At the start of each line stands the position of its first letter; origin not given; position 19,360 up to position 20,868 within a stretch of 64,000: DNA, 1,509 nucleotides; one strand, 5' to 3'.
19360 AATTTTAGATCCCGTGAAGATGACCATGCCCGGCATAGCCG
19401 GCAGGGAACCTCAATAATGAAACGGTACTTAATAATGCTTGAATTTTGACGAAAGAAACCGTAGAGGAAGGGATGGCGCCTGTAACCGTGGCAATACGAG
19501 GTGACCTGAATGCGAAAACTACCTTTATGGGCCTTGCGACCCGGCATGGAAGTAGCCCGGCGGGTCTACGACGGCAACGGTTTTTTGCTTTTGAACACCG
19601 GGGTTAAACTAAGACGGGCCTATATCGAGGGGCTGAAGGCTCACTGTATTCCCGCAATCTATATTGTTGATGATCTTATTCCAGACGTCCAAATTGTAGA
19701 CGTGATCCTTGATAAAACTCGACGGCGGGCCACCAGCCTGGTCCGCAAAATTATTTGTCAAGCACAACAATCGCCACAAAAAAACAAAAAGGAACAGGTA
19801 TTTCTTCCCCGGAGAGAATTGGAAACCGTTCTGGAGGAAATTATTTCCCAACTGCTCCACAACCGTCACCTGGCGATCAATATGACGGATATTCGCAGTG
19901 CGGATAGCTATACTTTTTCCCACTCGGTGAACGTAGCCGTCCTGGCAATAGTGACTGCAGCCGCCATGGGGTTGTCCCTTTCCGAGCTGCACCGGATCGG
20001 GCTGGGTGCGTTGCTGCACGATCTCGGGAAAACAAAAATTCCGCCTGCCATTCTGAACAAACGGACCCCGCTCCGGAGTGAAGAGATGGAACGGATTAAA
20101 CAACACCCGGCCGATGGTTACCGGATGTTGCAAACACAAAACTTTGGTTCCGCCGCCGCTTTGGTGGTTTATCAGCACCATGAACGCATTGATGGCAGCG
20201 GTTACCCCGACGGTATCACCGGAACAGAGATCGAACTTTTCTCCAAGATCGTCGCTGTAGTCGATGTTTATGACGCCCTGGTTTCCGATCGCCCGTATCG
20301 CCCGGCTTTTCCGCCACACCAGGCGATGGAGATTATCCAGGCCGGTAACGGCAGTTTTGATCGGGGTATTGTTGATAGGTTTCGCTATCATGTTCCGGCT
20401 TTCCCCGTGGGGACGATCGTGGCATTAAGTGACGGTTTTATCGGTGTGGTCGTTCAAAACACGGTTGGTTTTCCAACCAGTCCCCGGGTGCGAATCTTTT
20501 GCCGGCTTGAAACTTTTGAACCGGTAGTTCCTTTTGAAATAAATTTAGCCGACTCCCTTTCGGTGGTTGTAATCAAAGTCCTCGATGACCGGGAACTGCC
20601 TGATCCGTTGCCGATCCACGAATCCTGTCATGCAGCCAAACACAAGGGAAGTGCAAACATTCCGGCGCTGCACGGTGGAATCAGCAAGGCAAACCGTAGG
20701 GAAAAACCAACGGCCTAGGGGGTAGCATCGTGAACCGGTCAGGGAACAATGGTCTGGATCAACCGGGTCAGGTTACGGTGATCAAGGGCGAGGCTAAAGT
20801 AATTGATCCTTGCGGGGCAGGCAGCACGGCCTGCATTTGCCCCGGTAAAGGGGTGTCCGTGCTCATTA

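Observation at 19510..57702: Complete c-di-GMP circuit embedded in the motility regulon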

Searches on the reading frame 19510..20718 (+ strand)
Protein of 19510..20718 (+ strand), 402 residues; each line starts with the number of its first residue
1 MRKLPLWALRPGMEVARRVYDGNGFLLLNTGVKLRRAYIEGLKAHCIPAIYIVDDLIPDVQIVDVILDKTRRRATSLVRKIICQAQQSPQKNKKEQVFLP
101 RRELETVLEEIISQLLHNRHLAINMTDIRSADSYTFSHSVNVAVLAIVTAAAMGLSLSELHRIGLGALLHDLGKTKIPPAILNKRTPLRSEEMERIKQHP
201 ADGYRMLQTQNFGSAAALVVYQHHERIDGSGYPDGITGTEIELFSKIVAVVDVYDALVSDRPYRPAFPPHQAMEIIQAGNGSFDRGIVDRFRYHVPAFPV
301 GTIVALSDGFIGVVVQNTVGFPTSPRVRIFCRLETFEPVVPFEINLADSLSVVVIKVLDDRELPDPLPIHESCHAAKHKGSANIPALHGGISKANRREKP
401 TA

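Call 3: search_protein_families(library=pfam, proteins=[window:19510-20718:+])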
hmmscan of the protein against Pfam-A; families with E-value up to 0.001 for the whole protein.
window:19510-20718:+ (402 aa): 2 families
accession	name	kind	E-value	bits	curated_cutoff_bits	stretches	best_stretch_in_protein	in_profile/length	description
PF13487.12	HD_5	-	1.2e-34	119.9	27.2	1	130-285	9-168/170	HD domain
PF01966.28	HD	-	5.4e-15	56.1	22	1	135-256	1-115/116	HD domain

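Call 10: search_protein_families(library=pfam, proteins=[window:19510-20718:+], max_evalue=10)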
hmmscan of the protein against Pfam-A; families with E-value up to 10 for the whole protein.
window:19510-20718:+ (402 aa): 4 families
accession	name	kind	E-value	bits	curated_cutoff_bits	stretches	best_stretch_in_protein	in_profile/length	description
PF13487.12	HD_5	-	1.2e-34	119.9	27.2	1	130-285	9-168/170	HD domain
PF01966.28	HD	-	5.4e-15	56.1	22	1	135-256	1-115/116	HD domain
PF10350.15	DUF2428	-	0.1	12.3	27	1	72-120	65-112/259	THADA/TRM732, DUF2428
PF08668.18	HDOD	-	0.17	11.8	22.9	1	136-176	96-134/196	HDOD domain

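Call 12: search_solved_structures(query=window:19510-20718:+, max_evalue=0.001, show_alignments=2)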
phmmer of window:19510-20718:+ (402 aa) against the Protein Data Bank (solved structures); distinct sequences matched with E-value up to 0.001: 6.
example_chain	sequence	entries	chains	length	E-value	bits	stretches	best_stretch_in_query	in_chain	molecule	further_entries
5z7c_A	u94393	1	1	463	1.9e-27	99.4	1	131-277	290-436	3'3'-cGAMP-specific phosphodiesterase 3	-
4mcw_A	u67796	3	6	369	7.3e-26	94.2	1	130-293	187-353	Metal dependent phosphohydrolase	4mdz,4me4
9rbz_A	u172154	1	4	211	4.8e-20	75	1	123-301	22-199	HD domain/sensory box protein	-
9rc0_A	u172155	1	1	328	8.6e-20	74.2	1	113-301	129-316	HD domain/sensory box protein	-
4r8z_A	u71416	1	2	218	2.4e-19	72.7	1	154-298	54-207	Cyclic di-GMP phosphodiesterase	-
3tm8_A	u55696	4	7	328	5.1e-11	45.3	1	89-259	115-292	Uncharacterized protein | Uncharacterized protein Bd1817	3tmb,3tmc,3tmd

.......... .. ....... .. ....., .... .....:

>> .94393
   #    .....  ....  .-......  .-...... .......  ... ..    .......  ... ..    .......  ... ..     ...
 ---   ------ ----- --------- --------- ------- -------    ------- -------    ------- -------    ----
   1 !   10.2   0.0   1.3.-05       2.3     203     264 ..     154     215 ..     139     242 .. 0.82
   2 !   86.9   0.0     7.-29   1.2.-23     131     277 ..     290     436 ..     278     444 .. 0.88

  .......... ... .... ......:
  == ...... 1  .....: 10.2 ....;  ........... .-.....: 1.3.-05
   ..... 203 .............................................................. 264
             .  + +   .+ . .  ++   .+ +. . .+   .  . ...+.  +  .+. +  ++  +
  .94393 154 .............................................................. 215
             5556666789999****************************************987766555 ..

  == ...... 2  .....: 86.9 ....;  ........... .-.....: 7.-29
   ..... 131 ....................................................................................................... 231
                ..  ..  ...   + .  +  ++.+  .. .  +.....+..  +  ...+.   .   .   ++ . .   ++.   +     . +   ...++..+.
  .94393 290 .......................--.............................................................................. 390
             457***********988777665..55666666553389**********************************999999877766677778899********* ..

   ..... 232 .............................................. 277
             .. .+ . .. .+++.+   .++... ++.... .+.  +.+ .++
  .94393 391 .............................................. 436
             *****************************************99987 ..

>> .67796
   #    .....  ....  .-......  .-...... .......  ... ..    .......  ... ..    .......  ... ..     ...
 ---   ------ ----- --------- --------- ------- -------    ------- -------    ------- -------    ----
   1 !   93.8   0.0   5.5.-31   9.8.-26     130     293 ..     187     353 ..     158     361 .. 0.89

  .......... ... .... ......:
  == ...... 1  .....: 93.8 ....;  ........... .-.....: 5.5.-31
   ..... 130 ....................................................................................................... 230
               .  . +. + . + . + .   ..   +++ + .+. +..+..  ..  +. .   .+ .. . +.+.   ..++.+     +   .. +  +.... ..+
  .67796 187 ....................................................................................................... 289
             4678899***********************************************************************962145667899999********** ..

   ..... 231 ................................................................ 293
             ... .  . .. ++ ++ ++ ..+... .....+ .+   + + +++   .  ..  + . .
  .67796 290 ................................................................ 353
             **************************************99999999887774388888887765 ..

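Call 31: search_protein_families(library=ncbifam, proteins=[window:19510-20718:+], max_evalue=0.01)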
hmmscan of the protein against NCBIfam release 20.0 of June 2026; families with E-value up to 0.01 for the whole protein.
window:19510-20718:+ (402 aa): 2 families
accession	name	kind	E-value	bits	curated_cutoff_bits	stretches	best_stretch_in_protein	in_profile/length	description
NF053512.1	nitric_RR_NosR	exception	5.2e-33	114.7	400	2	101-294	160-353/422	response regulator c-di-GMP phosphodiesterase, NosR family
TIGR00277.1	HDIG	domain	1e-07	31.7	27.6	1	134-225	4-83/84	HDIG domain-containing metalloprotein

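Call 32: list_cluster_members(proteins=[P0001, window:19510-20718:+, window:56938-57702:+])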
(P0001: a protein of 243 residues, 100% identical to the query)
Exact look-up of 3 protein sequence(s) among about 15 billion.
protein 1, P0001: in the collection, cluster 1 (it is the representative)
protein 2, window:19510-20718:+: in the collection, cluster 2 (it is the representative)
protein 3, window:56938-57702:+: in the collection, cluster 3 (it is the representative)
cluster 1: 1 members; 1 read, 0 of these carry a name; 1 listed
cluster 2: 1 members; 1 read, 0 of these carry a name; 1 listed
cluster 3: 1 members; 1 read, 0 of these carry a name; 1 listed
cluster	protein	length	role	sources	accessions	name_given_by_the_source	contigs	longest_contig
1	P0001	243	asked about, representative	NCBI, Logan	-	-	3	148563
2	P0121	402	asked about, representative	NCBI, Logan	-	-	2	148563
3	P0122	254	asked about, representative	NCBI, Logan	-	-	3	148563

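Call 49: find_homologous_proteins(query=window:19510-20718:+, max_evalue=1e-20)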
Query window:19510-20718:+ (402 aa): 3996 proteins with E <= 1e-20 among 8000 candidates; the best 120 are listed.
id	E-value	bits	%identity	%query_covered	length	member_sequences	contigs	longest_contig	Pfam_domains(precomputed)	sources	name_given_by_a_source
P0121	2.5e-266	901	100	100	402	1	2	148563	PF13487.13,PF01966.29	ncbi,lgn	-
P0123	4.2e-194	663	75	100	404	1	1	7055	PF13487.13,PF01966.29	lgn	-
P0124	1.1e-149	517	66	91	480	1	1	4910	PF13487.13,PF01966.29,PF10719.15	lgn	-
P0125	2.0e-128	447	56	91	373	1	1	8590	PF13487.13,PF01966.29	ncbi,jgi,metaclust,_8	jgi:HD-GYP domain-containing protein (c-di-GMP phosphodiesterase class II)|metaclust:\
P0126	7.0e-126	438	56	91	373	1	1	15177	PF13487.13,PF01966.29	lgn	-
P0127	1.9e-124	434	55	91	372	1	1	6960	PF13487.13,PF01966.29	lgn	-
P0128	6.7e-124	432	55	91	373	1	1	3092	PF13487.13,PF01966.29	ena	-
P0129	8.6e-124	431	54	91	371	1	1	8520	PF13487.13,PF01966.29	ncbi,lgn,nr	ncbi:MAG: HD-GYP domain-containing protein [Bacillota bacterium]|nr:HD-GYP domain-containing protein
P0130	1.3e-123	431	57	91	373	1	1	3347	PF13487.13,PF01966.29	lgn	-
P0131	1.5e-123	431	52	91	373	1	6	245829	PF13487.13,PF01966.29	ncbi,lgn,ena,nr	ncbi:MAG: HD-GYP domain-containing protein [Firmicutes bacterium]|nr:HD-GYP domain-containing protei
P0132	1.8e-123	430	54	91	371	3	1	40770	PF13487.13,PF01966.29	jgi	jgi:HD-GYP domain-containing protein (c-di-GMP phosphodiesterase class II)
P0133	1.9e-123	430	54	91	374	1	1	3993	PF13487.13,PF01966.29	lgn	-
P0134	3.9e-123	429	52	91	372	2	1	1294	PF13487.13,PF01966.29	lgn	-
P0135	2.2e-121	424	54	91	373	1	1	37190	PF13487.13,PF01966.29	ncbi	ncbi:MAG: HD-GYP domain-containing protein [Bacillota bacterium]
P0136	2.5e-121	423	51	91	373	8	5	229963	PF13487.13,PF01966.29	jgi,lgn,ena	jgi:HD-GYP domain-containing protein (c-di-GMP phosphodiesterase class II)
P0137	7.8e-121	422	54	91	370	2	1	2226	PF13487.13,PF01966.29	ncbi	-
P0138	2.2e-120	420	52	93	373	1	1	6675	PF13487.13,PF01966.29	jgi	-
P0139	1.1e-119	418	52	91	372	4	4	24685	PF13487.13,PF01966.29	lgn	-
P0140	2.4e-119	417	52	91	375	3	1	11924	PF13487.13,PF01966.29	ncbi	-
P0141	2.7e-119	417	51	91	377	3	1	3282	PF13487.13,PF01966.29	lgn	-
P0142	6.1e-119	416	51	91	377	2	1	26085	PF13487.13,PF01966.29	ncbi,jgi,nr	ncbi:MAG: HD-GYP domain-containing protein [Firmicutes bacterium]|nr:HD-GYP domain-containing protei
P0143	8.2e-119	415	54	86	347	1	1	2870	PF13487.13,PF01966.29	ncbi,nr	ncbi:MAG TPA: HD-GYP domain-containing protein, partial [Firmicutes bacterium]|nr:HD-GYP domain-cont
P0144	9.6e-118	412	53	90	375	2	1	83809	PF13487.13,PF01966.29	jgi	-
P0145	1.6e-117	411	53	91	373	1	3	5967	PF13487.13,PF01966.29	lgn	-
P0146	1.9e-117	411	52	91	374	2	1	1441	PF13487.13,PF01966.29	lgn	-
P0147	2.0e-117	410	52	90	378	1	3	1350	PF13487.13,PF01966.29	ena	-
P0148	3.3e-117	410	51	91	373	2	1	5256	PF13487.13,PF01966.29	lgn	-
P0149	7.6e-117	409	51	93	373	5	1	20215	PF13487.13,PF01966.29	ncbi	-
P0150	9.4e-117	408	52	93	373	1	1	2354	PF13487.13,PF01966.29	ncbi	-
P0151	4.7e-116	406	52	90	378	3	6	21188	PF13487.13,PF01966.29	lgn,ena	-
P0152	5.0e-116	406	51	91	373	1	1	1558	PF13487.13,PF01966.29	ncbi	-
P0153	6.5e-116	406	52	91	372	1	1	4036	PF13487.13,PF01966.29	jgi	-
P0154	2.0e-115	404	50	93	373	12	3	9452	PF13487.13,PF01966.29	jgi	jgi:HD-GYP domain-containing protein (c-di-GMP phosphodiesterase class II)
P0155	2.0e-115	404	50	95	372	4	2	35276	PF13487.13,PF01966.29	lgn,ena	-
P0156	3.0e-115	403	51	91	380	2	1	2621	PF13487.13,PF01966.29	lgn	-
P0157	6.3e-115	402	52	91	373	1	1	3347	PF13487.13,PF01966.29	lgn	-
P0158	8.6e-115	402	49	90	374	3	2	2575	PF13487.13,PF01966.29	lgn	-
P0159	3.6e-114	400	51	92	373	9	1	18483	PF13487.13,PF01966.29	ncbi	-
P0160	3.8e-114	400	49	94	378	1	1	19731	PF13487.13,PF01966.29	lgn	-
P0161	8.1e-114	399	51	91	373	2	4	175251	PF13487.13,PF01966.29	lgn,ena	-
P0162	8.8e-114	399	50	91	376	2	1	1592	PF13487.13,PF01966.29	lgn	-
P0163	2.0e-113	397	51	91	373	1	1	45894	PF13487.13,PF01966.29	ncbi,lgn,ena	-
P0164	9.9e-113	395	50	93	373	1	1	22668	PF13487.13,PF01966.29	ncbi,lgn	ncbi:MAG: HD-GYP domain-containing protein [Bacillota bacterium]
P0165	1.3e-112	395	50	91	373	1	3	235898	PF13487.13,PF01966.29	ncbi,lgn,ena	-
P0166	1.5e-112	395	52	91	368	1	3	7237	PF13487.13,PF01966.29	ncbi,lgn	-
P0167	1.8e-112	394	50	91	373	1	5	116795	PF13487.13,PF01966.29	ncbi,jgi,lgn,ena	-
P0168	2.2e-112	394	51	91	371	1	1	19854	PF13487.13,PF01966.29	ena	-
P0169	3.3e-112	393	50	91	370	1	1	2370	PF13487.13,PF01966.29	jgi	jgi:HD-GYP domain-containing protein (c-di-GMP phosphodiesterase class II)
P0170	1.3e-111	391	49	91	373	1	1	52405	PF13487.13,PF01966.29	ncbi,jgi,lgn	-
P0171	2.2e-111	391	50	91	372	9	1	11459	PF13487.13,PF01966.29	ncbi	-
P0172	3.1e-111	390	52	91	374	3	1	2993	PF13487.13,PF01966.29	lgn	-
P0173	3.5e-111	390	50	90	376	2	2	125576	PF13487.13,PF01966.29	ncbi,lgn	-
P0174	4.3e-111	390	51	90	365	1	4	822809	PF13487.13,PF01966.29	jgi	jgi:HD-GYP domain-containing protein (c-di-GMP phosphodiesterase class II)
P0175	2.4e-110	387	49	90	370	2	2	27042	PF13487.13,PF01966.29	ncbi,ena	-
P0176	3.1e-110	387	48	92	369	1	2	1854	PF13487.13,PF01966.29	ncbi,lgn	-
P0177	4.1e-110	386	51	91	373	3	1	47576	PF13487.13,PF01966.29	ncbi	-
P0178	2.5e-109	384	47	93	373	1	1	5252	PF13487.13,PF01966.29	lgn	-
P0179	2.8e-109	384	50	91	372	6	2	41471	PF13487.13,PF01966.29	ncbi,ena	-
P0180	5.4e-109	383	52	91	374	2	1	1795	PF13487.13,PF01966.29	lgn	-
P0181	6.3e-109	383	50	88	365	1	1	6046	PF13487.13,PF01966.29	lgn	-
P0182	8.8e-109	382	51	91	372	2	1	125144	PF13487.13,PF01966.29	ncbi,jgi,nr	ncbi:MAG: HD-GYP domain-containing protein [Dethiobacter sp.]|jgi:HD-GYP domain-containing protein (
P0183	1.1e-108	382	50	91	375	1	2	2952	PF13487.13,PF01966.29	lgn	-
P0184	3.6e-108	380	50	90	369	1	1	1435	PF13487.13,PF01966.29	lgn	-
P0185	8.5e-108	379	49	91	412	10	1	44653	PF13487.13,PF01966.29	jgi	jgi:putative nucleotidyltransferase with HDIG domain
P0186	1.2e-107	378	48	91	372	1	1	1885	PF13487.13,PF01966.29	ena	-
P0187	1.5e-107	378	50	91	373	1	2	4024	PF13487.13,PF01966.29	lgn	-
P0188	2.7e-107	377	47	91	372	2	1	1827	PF13487.13,PF01966.29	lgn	-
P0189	6.8e-107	376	50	91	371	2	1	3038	PF13487.13,PF01966.29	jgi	jgi:putative nucleotidyltransferase with HDIG domain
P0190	2.0e-106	374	48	90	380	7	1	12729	PF13487.13,PF01966.29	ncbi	-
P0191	2.4e-106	374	49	91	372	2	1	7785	PF13487.13,PF01966.29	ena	-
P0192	9.8e-106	372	48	91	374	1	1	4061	PF13487.13,PF01966.29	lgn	-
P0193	2.2e-105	371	49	88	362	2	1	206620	PF13487.13,PF01966.29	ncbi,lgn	-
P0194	2.6e-105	371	47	90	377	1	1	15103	PF13487.13,PF01966.29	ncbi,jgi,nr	ncbi:MAG TPA: phosphodiesterase [Firmicutes bacterium]|nr:phosphodiesterase [Bacillota bacterium]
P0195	3.6e-105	370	47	91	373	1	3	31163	PF13487.13,PF01966.29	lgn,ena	-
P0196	3.7e-104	367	49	92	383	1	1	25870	PF13487.13,PF01966.29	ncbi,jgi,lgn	-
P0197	6.0e-103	363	49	88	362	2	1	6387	PF13487.13,PF01966.29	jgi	-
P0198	1.7e-102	361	46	91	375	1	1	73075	PF13487.13,PF01966.29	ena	-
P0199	6.4e-101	356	49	88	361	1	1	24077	PF13487.13,PF01966.29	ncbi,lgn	-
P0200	9.4e-100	352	49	88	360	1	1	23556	PF13487.13,PF01966.29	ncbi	-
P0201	1.1e-94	336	47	89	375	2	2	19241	PF13487.13,PF01966.29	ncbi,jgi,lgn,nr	ncbi:MAG: HD-GYP domain-containing protein [Dethiobacteria bacterium]|jgi:HD-GYP domain-containing p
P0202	3.3e-94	334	45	90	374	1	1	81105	PF13487.13,PF01966.29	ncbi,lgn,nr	ncbi:MAG: HD domain-containing protein [Peptococcaceae bacterium]|nr:HD domain-containing protein [P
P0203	1.3e-90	322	56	66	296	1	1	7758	PF13487.13,PF01966.29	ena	-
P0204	1.9e-87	312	42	94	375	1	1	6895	PF13487.13,PF01966.29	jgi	jgi:HD-GYP domain-containing protein (c-di-GMP phosphodiesterase class II)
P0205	4.7e-87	311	45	94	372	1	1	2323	PF13487.13,PF01966.29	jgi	-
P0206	8.5e-86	306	44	90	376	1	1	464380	PF13487.13,PF01966.29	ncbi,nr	ncbi:HD-GYP domain-containing protein [Bacillota bacterium LX-D]|nr:HD-GYP domain-containing protein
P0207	1.2e-83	299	42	93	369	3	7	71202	PF13487.13,PF01966.29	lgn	-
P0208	7.2e-83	297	41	90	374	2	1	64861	PF13487.13,PF01966.29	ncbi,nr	ncbi:hypothetical protein SY88_07305 [Clostridiales bacterium PH28_bin88]|nr:hypothetical protein SY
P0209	8.8e-83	296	52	66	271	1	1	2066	PF13487.13,PF01966.29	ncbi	-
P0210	9.0e-82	293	42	92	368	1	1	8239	PF13487.13,PF01966.29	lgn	-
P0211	1.1e-81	293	39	95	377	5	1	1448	PF13487.13,PF01966.29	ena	-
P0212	1.3e-81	293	46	74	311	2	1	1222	PF13487.13,PF01966.29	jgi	jgi:HD-GYP domain-containing protein (c-di-GMP phosphodiesterase class II)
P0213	1.4e-80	289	41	90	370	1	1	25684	PF13487.13,PF01966.29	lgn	-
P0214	1.8e-80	289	40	90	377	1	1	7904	PF13487.13,PF01966.29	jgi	-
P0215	3.4e-80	288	40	91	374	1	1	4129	PF13487.13,PF01966.29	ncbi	ncbi:MAG: HD-GYP domain-containing protein [bacterium]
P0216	4.6e-80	288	47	87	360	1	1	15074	PF13487.13,PF01966.29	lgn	-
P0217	4.6e-80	288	46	87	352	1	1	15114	PF13487.13,PF01966.29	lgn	-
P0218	7.3e-80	287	43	90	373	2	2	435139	PF13487.13,PF01966.29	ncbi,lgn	ncbi:HD-GYP domain-containing protein [Desulfotomaculum varum]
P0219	2.0e-79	285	42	89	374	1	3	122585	PF13487.13,PF01966.29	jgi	jgi:HD-GYP domain-containing protein (c-di-GMP phosphodiesterase class II)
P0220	2.2e-79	285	46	87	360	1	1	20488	PF13487.13,PF01966.29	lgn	-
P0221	3.7e-78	281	42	82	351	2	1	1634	PF13487.13,PF01966.29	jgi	-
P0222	1.4e-77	279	41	90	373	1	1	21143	PF13487.13,PF01966.29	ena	-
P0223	1.9e-77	279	43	82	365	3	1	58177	PF13487.13,PF01966.29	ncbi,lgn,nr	ncbi:MAG: HD-GYP domain-containing protein [Thermoanaerobacteraceae bacterium]|nr:HD-GYP domain-cont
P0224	2.5e-77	279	41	87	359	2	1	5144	PF13487.13,PF01966.29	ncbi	-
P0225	7.4e-77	277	41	90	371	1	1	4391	PF13487.13,PF01966.29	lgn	-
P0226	1.1e-76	276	41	87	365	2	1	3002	PF13487.13,PF01966.29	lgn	-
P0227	1.9e-76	276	41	82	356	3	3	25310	PF13487.13,PF01966.29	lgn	-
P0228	2.3e-76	275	42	87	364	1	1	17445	PF13487.13,PF01966.29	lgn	-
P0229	8.6e-76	273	39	90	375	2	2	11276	PF13487.13,PF01966.29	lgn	-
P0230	2.8e-75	272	41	91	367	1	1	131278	PF13487.13,PF01966.29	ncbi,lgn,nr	ncbi:MAG: HD-GYP domain-containing protein [Clostridia bacterium]|nr:MAG: HD-GYP domain-containing p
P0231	4.2e-75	271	37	90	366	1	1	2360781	PF13487.13,PF01966.29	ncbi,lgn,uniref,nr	ncbi:Metal-dependent phosphohydrolase [Candidatus Syntrophocurvum alkaliphilum]|uniref:Metal-depende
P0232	9.4e-75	270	41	90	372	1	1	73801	PF13487.13,PF01966.29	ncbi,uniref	ncbi:HD-GYP domain-containing protein [Desulfotomaculum sp. 1211_IL3151]|uniref:HD-GYP domain-contai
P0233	1.2e-74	270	39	90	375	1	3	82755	PF13487.13,PF01966.29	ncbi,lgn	-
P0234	5.5e-74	268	41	82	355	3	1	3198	PF13487.13,PF01966.29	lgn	-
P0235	6.4e-74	267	40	82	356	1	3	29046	PF13487.13,PF01966.29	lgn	-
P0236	9.2e-74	267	41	90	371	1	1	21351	PF13487.13,PF01966.29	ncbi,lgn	ncbi:MAG: HD-GYP domain-containing protein [Bacillota bacterium]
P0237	1.7e-73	266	39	94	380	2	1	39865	PF13487.13,PF01966.29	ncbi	-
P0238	2.5e-73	265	41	88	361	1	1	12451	PF13487.13,PF01966.29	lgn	-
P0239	4.5e-73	265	38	93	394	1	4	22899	PF13487.13,PF01966.29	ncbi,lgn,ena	-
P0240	5.4e-73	264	39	91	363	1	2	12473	PF13487.13,PF01966.29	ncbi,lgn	-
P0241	1.1e-72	263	41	87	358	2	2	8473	PF13487.13,PF01966.29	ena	-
